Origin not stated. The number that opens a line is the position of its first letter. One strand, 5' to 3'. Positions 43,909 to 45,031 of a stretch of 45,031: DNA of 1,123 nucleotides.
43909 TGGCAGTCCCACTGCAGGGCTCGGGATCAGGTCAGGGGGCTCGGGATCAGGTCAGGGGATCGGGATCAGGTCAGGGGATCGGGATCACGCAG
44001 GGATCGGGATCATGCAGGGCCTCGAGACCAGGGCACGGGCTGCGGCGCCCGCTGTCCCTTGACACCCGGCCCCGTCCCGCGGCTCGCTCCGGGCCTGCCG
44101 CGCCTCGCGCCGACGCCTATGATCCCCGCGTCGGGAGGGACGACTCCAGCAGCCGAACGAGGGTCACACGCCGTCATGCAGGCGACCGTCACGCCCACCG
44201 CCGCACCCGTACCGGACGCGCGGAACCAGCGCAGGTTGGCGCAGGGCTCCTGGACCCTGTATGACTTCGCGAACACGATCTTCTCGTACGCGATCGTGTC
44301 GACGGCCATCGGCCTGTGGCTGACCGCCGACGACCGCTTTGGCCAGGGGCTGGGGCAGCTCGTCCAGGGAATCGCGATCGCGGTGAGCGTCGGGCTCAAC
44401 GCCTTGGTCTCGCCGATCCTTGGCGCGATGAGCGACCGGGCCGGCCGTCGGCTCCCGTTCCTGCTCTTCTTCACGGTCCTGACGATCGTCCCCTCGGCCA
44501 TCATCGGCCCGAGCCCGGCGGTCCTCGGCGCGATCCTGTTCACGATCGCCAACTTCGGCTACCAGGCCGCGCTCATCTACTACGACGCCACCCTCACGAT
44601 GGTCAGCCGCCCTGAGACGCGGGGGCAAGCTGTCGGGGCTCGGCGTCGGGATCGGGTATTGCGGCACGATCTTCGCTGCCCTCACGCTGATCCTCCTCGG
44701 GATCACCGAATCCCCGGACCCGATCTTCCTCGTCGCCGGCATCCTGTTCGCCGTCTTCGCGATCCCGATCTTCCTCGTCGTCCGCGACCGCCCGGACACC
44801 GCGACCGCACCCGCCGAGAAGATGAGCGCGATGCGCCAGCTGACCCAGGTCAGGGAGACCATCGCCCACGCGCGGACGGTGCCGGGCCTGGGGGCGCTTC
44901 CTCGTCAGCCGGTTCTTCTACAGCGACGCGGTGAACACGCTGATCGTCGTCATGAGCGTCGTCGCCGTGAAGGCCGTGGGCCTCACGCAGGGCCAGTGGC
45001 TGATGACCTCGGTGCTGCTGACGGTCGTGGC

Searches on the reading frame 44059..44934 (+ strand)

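Call 55: search_protein_families(library=pfam, proteins=[window:44059-44934:+], max_evalue=0.001)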
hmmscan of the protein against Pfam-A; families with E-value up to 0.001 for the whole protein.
window:44059-44934:+ (291 aa): 2 families
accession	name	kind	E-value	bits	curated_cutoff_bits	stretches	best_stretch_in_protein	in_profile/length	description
PF07690.21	MFS_1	-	1.8e-08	34.1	33.4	1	51-194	196-334/347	Major Facilitator Superfamily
PF11700.14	ATG22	-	1.9e-06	27.3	24.1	1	106-187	76-160/482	Vacuole effluxer Atg22 like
